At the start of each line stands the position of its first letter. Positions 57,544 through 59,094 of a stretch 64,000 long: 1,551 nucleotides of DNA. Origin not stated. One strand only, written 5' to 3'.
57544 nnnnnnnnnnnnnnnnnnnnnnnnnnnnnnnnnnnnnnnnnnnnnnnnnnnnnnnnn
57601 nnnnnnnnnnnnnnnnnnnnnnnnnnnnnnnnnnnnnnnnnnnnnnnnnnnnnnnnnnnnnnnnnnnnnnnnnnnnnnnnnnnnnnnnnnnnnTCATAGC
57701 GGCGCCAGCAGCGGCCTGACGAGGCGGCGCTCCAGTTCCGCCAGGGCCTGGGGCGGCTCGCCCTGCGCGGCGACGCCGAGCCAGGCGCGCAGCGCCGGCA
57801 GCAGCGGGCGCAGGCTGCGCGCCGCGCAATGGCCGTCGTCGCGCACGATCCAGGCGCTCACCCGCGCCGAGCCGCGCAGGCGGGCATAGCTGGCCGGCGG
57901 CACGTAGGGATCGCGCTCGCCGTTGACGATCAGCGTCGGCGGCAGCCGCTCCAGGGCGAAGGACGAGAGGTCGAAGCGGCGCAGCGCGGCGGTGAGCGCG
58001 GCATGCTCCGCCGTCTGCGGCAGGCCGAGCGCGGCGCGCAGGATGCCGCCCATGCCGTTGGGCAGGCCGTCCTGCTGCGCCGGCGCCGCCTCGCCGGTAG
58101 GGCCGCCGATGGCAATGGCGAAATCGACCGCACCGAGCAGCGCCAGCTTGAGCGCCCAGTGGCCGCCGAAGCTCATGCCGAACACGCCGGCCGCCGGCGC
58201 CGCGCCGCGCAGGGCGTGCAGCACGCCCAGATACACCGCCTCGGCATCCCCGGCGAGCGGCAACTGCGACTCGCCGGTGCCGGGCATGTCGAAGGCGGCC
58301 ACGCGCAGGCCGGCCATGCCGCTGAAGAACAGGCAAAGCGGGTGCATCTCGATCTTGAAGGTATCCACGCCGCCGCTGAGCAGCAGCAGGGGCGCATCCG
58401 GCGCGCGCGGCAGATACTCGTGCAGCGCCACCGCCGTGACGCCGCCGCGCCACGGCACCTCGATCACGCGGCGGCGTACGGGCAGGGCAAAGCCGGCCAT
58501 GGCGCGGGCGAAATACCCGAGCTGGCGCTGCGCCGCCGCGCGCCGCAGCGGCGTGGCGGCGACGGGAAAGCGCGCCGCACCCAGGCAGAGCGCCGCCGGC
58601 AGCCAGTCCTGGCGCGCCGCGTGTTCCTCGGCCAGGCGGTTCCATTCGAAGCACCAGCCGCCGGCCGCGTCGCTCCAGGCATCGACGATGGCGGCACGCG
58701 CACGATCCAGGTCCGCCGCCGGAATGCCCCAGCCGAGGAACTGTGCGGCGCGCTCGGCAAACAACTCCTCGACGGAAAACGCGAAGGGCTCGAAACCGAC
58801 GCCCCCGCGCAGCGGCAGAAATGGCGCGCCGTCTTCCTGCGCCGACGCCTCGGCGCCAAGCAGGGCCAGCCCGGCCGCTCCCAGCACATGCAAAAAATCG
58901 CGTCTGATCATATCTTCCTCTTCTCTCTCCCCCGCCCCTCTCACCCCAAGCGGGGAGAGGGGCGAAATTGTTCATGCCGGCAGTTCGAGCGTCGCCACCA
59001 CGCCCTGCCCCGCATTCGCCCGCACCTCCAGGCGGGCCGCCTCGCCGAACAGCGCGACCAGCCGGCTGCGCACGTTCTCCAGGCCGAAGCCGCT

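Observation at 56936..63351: Self-contained LytS/LytTR cassette: reductase, DUF2269, 2TM, micro-peptide, ABC exporter and Tat hydrolase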

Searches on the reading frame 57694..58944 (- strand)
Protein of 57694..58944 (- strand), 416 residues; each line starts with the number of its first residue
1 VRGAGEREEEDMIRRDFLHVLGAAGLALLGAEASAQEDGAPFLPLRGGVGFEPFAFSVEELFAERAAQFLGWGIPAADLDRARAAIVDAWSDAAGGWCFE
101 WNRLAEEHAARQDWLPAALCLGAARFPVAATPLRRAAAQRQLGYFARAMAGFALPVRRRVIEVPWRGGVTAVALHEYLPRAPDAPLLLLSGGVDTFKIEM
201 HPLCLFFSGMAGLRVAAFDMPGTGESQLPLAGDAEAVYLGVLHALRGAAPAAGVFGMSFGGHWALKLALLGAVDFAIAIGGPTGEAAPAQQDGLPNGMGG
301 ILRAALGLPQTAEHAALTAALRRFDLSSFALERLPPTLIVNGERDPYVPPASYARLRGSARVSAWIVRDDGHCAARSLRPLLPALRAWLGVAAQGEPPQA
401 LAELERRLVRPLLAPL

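Call 3: search_protein_families(library=pfam, proteins=[window:57694-58944:-], max_evalue=0.01)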
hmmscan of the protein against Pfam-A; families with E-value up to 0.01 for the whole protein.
window:57694-58944:- (416 aa): 2 families
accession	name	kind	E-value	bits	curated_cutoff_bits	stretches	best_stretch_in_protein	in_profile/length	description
PF06500.17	FrsA-like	-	7.8e-09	35.2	22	1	94-349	94-370/414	Esterase FrsA-like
PF00561.26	Abhydrolase_1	-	7.3e-07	29.5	25.8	0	185-305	2-131/245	alpha/beta hydrolase fold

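Call 6: find_homologous_proteins(query=window:57694-58944:-, max_evalue=0.00001)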
Query window:57694-58944:- (416 aa): 83 proteins with E <= 0.00001 among 8000 candidates.
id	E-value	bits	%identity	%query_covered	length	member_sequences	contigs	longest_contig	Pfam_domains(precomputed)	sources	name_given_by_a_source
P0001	2.9e-201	687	79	97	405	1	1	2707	PF06500.18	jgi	jgi:esterase FrsA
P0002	1.6e-78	283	46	81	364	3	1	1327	PF06500.18,PF12697.14,PF00561.27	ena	-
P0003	1.3e-77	280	46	86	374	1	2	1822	PF06500.18,PF00561.27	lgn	-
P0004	4.6e-77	278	47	83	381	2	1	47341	PF06500.18,PF00561.27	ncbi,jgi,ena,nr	ncbi:MAG: alpha/beta hydrolase [Curvibacter sp.]|nr:alpha/beta hydrolase [Curvibacter sp.]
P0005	9.8e-77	277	42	87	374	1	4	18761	PF06500.18,PF12697.14,PF00561.27,PF12146.16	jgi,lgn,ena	jgi:esterase FrsA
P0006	1.8e-76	276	47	83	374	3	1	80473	PF06500.18,PF00561.27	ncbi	ncbi:MAG: alpha/beta hydrolase [bacterium]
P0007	4.2e-76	275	45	82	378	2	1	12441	PF06500.18,PF00561.27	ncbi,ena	-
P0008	1.1e-75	274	40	86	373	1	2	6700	PF06500.18,PF00561.27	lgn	-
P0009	4.7e-75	271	46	86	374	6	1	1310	PF06500.18,PF00561.27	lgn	-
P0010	5.5e-75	271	46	81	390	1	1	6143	PF06500.18,PF12697.14,PF00561.27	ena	-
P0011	7.1e-75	271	42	87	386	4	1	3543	PF06500.18,PF00561.27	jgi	jgi:esterase FrsA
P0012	8.4e-75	271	39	81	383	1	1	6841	PF06500.18,PF00561.27,PF12146.16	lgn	-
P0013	1.8e-74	270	43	87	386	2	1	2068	PF06500.18,PF00561.27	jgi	jgi:esterase FrsA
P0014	4.7e-74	268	45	86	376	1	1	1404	PF06500.18,PF00561.27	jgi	jgi:esterase FrsA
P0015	1.5e-73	266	42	83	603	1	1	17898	PF06500.18,PF12697.14,PF00561.27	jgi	-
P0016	8.2e-73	264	44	83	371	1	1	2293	PF06500.18,PF00561.27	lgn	-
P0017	8.4e-73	264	45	87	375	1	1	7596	PF06500.18,PF00561.27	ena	-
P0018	1.6e-72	263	45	83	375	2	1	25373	PF06500.18,PF00561.27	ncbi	-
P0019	2.5e-72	263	44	84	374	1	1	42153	PF06500.18,PF00561.27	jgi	jgi:esterase FrsA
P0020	6.7e-72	261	43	87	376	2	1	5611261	PF06500.18,PF00561.27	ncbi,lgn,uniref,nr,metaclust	ncbi:hypothetical protein Hrubri_4176 [Herbaspirillum rubrisubalbicans M1]|uniref:alpha/beta hydrola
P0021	1.2e-71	260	44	83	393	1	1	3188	PF06500.18,PF00561.27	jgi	jgi:esterase FrsA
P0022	1.3e-71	260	41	82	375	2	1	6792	PF06500.18,PF00561.27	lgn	-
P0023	5.2e-71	258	42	84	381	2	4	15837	PF06500.18,PF00561.27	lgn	-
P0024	7.2e-70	254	43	82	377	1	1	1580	PF06500.18,PF12697.14,PF00561.27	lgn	-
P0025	1.8e-69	253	43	82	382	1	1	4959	PF06500.18,PF12697.14,PF00561.27,PF12146.16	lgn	-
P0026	3.3e-69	252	41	82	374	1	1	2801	PF06500.18,PF12697.14,PF00561.27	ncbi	-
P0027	4.2e-69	252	42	87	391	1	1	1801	PF06500.18,PF00561.27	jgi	jgi:esterase FrsA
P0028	6.1e-69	251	38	87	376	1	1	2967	PF06500.18,PF12697.14,PF00561.27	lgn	-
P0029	8.2e-69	251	44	81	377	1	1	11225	PF06500.18,PF00561.27,PF12146.16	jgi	jgi:esterase FrsA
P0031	2.6e-68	249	41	81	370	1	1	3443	PF06500.18,PF12697.14,PF00561.27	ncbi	-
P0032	3.1e-68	249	38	82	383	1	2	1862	PF06500.18,PF12697.14,PF00561.27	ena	-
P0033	4.1e-68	249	46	87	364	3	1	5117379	PF06500.18,PF00561.27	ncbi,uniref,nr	ncbi:alpha/beta fold hydrolase [Chromobacterium sp. IIBBL 290-4]|uniref:alpha/beta fold hydrolase n=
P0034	7.0e-68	248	44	79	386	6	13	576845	PF06500.18,PF00561.27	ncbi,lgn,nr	ncbi:alpha/beta fold hydrolase [Burkholderia ubonensis]|nr:alpha/beta fold hydrolase [Burkholderia u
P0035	1.2e-67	247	43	82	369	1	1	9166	PF06500.18,PF00561.27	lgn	-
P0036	1.3e-67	247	42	82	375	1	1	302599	PF06500.18,PF00561.27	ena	-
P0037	1.4e-67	247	40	87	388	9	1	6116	PF06500.18,PF00561.27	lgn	-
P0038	2.0e-67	246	40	81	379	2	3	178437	PF06500.18,PF12697.14,PF00561.27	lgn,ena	-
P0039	2.6e-67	246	43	79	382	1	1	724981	PF06500.18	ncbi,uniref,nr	ncbi:alpha/beta hydrolase [Streptomyces cyaneus]|uniref:alpha/beta hydrolase n=1 Tax=Streptomyces cy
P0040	5.0e-67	245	41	82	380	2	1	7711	PF06500.18,PF12697.14,PF00561.27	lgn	-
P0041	7.2e-67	245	40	82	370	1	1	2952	PF06500.18,PF12697.14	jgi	jgi:esterase FrsA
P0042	1.9e-66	243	42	87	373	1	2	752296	PF06500.18,PF00561.27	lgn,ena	-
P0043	2.3e-66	243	45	87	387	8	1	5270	PF06500.18,PF00561.27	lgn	-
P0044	4.1e-66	242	44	81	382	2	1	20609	PF06500.18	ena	-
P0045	6.8e-66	241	42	82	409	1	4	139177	PF06500.18,PF00561.27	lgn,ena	-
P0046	2.0e-65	240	43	81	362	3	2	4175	PF06500.18,PF12697.14,PF00561.27,PF12146.16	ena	-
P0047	4.3e-65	239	41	82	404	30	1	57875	PF06500.18,PF00561.27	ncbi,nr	ncbi:hypothetical protein WM34_08940 [Burkholderia ubonensis]|nr:hypothetical protein WL60_21080 [Bu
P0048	6.4e-64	235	42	87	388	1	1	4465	PF06500.18,PF00561.27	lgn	-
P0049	7.8e-64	235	45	81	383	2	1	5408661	PF06500.18,PF00561.27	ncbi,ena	-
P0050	2.1e-63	233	44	81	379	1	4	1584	PF06500.18,PF00561.27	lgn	-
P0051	2.4e-63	233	41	81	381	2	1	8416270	PF06500.18,PF12697.14,PF00561.27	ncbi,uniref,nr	ncbi:esterase FrsA [Nocardia sp. NBC_00881]|uniref:alpha/beta fold hydrolase n=1 Tax=Nocardia sp. NB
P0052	3.3e-63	232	43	81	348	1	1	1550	PF06500.18,PF12697.14,PF00561.27,PF12146.16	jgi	jgi:esterase FrsA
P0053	1.2e-62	231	43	81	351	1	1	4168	PF06500.18,PF12697.14,PF00561.27,PF12146.16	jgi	jgi:esterase FrsA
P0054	2.2e-62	230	37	81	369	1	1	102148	PF06500.18,PF12697.14,PF00561.27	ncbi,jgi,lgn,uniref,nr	ncbi:alpha/beta fold hydrolase [Acinetobacter gerneri]|uniref:alpha/beta fold hydrolase n=1 Tax=Acin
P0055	1.1e-61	227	43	82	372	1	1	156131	PF06500.18,PF12697.14,PF00561.27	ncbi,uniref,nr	ncbi:alpha/beta fold hydrolase [Chromobacterium alticapitis]|uniref:Alpha/beta hydrolase n=1 Tax=Chr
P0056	2.2e-61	226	39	79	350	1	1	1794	PF06500.18,PF00561.27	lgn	-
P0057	3.3e-61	226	45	80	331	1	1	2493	PF06500.18,PF00561.27,PF12146.16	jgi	-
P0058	4.3e-61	225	41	77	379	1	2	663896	PF06500.18,PF12697.14,PF00561.27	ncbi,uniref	ncbi:alpha/beta fold hydrolase [Streptomyces sp. NPDC051954]|uniref:alpha/beta fold hydrolase n=1 Ta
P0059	1.2e-60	224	42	85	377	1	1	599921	PF06500.18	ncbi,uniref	ncbi:alpha/beta hydrolase [Actinomadura sp. 6N118]|uniref:alpha/beta hydrolase n=1 Tax=Actinomadura 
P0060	2.3e-60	223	40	86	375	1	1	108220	PF06500.18,PF00561.27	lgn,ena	-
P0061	2.8e-60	223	37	81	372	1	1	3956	PF06500.18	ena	-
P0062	8.8e-60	221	43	87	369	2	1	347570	PF06500.18,PF00561.27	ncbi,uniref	ncbi:esterase FrsA [Streptacidiphilus sp. BW17]|uniref:alpha/beta hydrolase n=1 Tax=Streptacidiphilu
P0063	4.9e-58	215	36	80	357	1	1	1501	PF06500.18,PF12697.14,PF00561.27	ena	-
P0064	6.4e-58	215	37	80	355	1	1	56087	PF06500.18,PF12697.14,PF00561.27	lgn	-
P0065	6.7e-58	215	39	81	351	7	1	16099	PF06500.18,PF00561.27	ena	-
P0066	2.2e-57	213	41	84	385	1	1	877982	PF06500.18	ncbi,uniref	ncbi:alpha/beta hydrolase [Spirillospora sp. NPDC048911]|uniref:alpha/beta hydrolase n=1 Tax=Spirill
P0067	2.7e-57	213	43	68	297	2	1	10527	PF06500.18,PF12697.14,PF00561.27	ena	-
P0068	1.8e-56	210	36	80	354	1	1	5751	PF06500.18,PF00561.27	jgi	jgi:esterase FrsA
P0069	5.0e-56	209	50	56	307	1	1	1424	PF06500.18,PF12697.14,PF00561.27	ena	-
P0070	5.6e-56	209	42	86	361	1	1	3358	PF06500.18,PF00561.27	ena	-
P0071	1.3e-55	207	41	81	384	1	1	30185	PF06500.18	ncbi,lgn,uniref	ncbi:alpha/beta hydrolase [Spirillospora sp. NPDC048819]|uniref:alpha/beta hydrolase family protein 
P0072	2.6e-53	200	40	87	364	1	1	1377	PF06500.18,PF12697.14,PF00561.27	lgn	-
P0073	3.1e-53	200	40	81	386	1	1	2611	PF06500.18,PF00561.27,PF12146.16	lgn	-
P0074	3.3e-53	200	35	81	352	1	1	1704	PF06500.18,PF12697.14,PF00561.27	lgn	-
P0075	1.9e-52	197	36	80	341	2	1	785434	PF06500.18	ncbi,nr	ncbi:alpha/beta hydrolase family protein [Streptacidiphilus fuscans]|nr:alpha/beta hydrolase [Strept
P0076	3.0e-52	196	35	83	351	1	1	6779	PF06500.18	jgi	jgi:esterase FrsA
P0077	2.2e-47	180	41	63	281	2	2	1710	PF06500.18,PF12697.14,PF00561.27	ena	-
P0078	3.7e-47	180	35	72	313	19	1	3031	PF06500.18,PF12697.14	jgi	jgi:esterase FrsA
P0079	2.0e-41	161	42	53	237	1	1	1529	PF06500.18,PF00561.27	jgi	-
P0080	1.9e-38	151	44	49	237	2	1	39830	PF06500.18,PF12697.14,PF00561.27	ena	-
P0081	3.5e-24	104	29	77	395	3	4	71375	PF06500.18,PF00561.27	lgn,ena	-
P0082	4.9e-23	100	28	77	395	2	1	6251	PF06500.18,PF00561.27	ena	-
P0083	2.4e-20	91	28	77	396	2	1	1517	PF06500.18,PF00561.27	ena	-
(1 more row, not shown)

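Call 7: search_protein_families(library=ncbifam, proteins=[window:57694-58944:-], max_evalue=0.001)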
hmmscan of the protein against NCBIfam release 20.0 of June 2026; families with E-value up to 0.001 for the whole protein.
window:57694-58944:- (416 aa): 3 families
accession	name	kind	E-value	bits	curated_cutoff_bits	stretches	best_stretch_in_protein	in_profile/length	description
NF003460.0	PRK05077.1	equivalog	1.9e-12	46.7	477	1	94-328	94-346/414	esterase FrsA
NF051488.1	bifunc_PcaDC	exception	3.6e-07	29.7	390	0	311-361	170-220/375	bifunctional 3-oxoadipate enol-lactonase/4-carboxymuconolactone decarboxylase PcaDC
TIGR01738.1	bioH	equivalog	0.00044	20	206.95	0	213-269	31-84/245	pimeloyl-ACP methyl ester esterase BioH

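Call 9: find_related_loci(query=A1, collection=genome_contigs, flank=10000)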
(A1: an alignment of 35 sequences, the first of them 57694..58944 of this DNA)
Query A1 (416 aa) in genome_contigs; peptide patterns used: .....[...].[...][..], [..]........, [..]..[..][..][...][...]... (x = any residue, [..] = any of these).
599 stretches matched a pattern (row limit reached: there are more); 304 encode a relative of the query (tblastn E <= 1e-3); the best 80 are kept; 80 distinct loci.
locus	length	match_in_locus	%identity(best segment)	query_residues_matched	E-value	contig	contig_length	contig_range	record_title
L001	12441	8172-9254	46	47-396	1e-79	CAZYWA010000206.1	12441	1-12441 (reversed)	MAG TPA_asm: uncultured bacterium isolate binchicken_co54_89 genome assembly, contig: NODE_9163_length_12441_cov_7.52438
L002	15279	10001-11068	47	53-398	1e-79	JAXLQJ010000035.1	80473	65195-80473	MAG: bacterium isolate STL-UNK1 C4.31.fa-35, whole genome shotgun sequence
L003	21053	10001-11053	47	54-400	6e-78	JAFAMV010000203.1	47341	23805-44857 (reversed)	MAG: Curvibacter sp. isolate CP_BE_RX_R2_3 BE_RX_R2_k147_2798332, whole genome shotgun sequence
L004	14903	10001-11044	44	54-389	1e-76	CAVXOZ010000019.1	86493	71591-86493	MAG: uncultured delta proteobacterium isolate MFD00731.bin.2.198 genome assembly, contig: contig_74853, whole genome sho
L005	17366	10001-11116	45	53-411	1e-76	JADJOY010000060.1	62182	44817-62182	MAG: Deltaproteobacteria bacterium isolate Fred_18-Q3-R57-64_BATAC.269 tig00352825-10-623670, whole genome shotgun seque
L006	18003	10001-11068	45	53-396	8e-76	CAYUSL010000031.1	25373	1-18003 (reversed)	MAG TPA_asm: uncultured bacterium isolate binchicken_co118_326 genome assembly, contig: NODE_1876_length_25373_cov_10.76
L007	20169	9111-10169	42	54-404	9e-72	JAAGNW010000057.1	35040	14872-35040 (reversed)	Burkholderia multivorans strain WS-FJ9 scaffold57, whole genome shotgun sequence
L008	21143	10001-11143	40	51-414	4e-71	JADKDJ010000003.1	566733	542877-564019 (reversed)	MAG: Candidatus Rhodoferax odensensis isolate OdNW_18-Q3-R42-56_BAT3C.399 tig00001351-10-5624170, whole genome shotgun s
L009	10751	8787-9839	41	53-396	1e-70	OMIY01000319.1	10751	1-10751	bacterium isolate AM_0764 genome assembly, contig: AM_0764_319, whole genome shotgun sequence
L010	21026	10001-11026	44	54-389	9e-69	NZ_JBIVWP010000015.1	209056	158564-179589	Streptomyces sp. NPDC091025 NPDC091025_362_C6.ctg-0015, whole genome shotgun sequence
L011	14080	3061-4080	45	54-389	1e-68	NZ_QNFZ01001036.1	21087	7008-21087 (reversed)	Nonomuraea lactucae strain NEAU-YG30 C5373, whole genome shotgun sequence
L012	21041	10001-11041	43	46-382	5e-68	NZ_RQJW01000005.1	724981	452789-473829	Streptomyces cyaneus strain CGMCC 4.1671 Scaffold4_1, whole genome shotgun sequence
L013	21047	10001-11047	44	54-389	8e-68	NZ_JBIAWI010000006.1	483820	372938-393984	Streptomyces sp. NPDC001401 NPDC001401_121_E2.ctg-0006, whole genome shotgun sequence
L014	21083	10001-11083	44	50-414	6e-68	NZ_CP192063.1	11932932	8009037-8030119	Actinoallomurus sp. CA-150999 chromosome, complete genome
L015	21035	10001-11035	43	54-389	1e-67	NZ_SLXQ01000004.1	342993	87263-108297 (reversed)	Tamaricihabitans halophyticus strain DSM 45765 Ga0310474_104, whole genome shotgun sequence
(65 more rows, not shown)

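Call 12: find_encoding_contigs(protein=P0001, flank=10000, max_places=6)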
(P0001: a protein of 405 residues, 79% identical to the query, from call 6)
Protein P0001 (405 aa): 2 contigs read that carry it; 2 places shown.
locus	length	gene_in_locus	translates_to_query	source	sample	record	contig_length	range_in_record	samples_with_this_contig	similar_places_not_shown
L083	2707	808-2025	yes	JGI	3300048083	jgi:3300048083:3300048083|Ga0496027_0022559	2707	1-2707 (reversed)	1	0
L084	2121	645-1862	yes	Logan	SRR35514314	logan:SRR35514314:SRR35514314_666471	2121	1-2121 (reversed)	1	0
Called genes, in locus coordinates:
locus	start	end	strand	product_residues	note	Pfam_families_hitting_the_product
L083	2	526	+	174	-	?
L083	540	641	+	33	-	-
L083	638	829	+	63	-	-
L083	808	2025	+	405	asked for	PF06500:FrsA-like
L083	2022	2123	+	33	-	-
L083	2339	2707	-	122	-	?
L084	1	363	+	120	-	?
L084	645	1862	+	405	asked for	PF06500:FrsA-like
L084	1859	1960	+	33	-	-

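Call 36: search_solved_structures(query=window:57694-58911:-, max_evalue=0.01)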
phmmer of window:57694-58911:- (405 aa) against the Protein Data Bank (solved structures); distinct sequences matched with E-value up to 0.01: 7.
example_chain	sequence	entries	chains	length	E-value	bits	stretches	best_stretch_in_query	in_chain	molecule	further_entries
4ywf_A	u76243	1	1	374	6.5e-15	58.4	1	74-364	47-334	AbyA5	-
5no5_A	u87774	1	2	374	3.8e-14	55.9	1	74-364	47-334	AbyA5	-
3mve_A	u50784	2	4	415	1.7e-09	40.6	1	83-336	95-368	UPF0255 protein VV1_0328 | UPF0255 protein frsA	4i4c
3our_A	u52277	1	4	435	1.9e-09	40.4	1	83-336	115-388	UPF0255 protein VV1_0328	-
2jbw_A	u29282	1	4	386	6.3e-06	28.8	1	93-259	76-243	2,6-DIHYDROXY-PSEUDO-OXYNICOTINE HYDROLASE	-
6hxa_A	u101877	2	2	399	0.00011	24.8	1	173-284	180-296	AntI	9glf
8qbh_A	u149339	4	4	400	0.00011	24.7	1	173-284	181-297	Photorhabdus luminescens subsp. laumondii TTO1 complete genome segment 15/17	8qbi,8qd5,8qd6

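Call 57: find_encoding_contigs(protein=P0004, flank=7000, max_places=2)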
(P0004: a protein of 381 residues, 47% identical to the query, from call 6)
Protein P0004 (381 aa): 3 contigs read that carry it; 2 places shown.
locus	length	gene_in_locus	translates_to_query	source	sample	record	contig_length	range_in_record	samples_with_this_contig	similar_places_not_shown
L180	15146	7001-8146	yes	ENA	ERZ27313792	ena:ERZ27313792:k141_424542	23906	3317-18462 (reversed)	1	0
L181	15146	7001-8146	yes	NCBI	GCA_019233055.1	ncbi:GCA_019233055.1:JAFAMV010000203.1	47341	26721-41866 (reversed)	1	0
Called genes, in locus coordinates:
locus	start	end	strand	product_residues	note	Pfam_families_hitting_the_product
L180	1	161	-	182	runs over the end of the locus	PF00080:Sod_Cu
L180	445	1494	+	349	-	PF00144:Beta-lactamase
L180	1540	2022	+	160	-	-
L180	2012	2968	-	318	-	PF01965:DJ-1_PfpI, PF00165:HTH_AraC (faint), PF12833:HTH_18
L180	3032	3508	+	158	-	-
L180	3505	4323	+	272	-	PF01738:DLH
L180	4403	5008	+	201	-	PF28474:DUF8412, PF13376:OmdA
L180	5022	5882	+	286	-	PF02311:AraC_binding, PF00165:HTH_AraC, PF12833:HTH_18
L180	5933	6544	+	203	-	PF01810:LysE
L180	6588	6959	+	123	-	PF00190:Cupin_1 (weak), PF05899:Cupin_3, PF07883:Cupin_2, PF02311:AraC_binding (faint)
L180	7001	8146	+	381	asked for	PF06500:FrsA-like, PF00561:Abhydrolase_1 (faint)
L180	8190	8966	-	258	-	PF02311:AraC_binding, PF07883:Cupin_2, PF12833:HTH_18, PF00165:HTH_AraC (weak)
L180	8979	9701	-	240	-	PF06314:ADC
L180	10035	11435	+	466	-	PF17158:MASE4, PF17159:MASE3, PF00990:GGDEF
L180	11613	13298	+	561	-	-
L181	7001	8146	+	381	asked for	PF06500:FrsA-like, PF00561:Abhydrolase_1 (faint)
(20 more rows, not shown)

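Call 67: predict_structure(alignment_id=A1)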
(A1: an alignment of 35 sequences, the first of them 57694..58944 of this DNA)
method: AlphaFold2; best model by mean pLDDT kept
length: 416 residues; sequences in the alignment: 35
mean_pLDDT: 88.7   pTM: 0.88
mean pLDDT of the five models: 88.7, 88.3, 87.8, 86.9, 86.6
residues with pLDDT >= 90: 322; 70-90: 43; 50-70: 22; < 50: 29
segments of 3 or more residues with pLDDT < 50: 16-39
pLDDT, mean of each block of 10 residues (from residue 1): 56 48 35 41 67 87 91 97 97 97 99 98 93 95 97 95 95 97 97 96 97 97 92 96 97 98 97 98 75 79 92 90 92 95 93 92 97 93 97 96 96 91
secondary structure, 60 per line:
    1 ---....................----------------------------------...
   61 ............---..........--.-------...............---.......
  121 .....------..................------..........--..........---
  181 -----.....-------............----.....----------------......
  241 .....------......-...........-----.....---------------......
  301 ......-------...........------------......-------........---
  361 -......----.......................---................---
elements in order: H4-23 H58-72 H76-85 H97-110 H114-125 H132-149 E156-165 E168-177 E186-190 H198-209 E214-218 H235-245 E252-257 H259-269 E275-279 H295-306 H314-324 E337-342 H350-357 E362-367 H372-394 H398-412
